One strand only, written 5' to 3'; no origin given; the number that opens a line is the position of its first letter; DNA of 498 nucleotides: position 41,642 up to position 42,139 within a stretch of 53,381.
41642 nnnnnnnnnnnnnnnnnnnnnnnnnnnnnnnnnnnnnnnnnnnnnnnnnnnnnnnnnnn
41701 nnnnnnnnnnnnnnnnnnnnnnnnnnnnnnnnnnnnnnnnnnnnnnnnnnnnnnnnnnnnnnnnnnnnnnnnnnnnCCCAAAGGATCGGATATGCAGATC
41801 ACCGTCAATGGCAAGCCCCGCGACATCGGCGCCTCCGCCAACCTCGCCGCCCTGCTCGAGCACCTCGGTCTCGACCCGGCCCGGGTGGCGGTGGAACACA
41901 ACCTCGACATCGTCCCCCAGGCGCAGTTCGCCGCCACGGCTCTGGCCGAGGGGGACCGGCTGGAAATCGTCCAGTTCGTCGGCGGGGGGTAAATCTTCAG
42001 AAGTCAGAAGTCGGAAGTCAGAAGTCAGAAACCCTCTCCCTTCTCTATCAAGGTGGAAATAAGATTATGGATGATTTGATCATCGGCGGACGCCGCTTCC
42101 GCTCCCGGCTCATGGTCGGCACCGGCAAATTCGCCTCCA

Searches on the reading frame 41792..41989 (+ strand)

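Call 11: search_protein_families(library=pfam, proteins=[window:41792-41989:+], max_evalue=0.001)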
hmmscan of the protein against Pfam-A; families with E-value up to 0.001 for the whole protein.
window:41792-41989:+ (66 aa): 1 family
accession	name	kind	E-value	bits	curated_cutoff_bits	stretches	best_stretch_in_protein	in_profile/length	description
PF02597.26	ThiS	-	2e-15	57.5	22.5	1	3-66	1-76/76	ThiS family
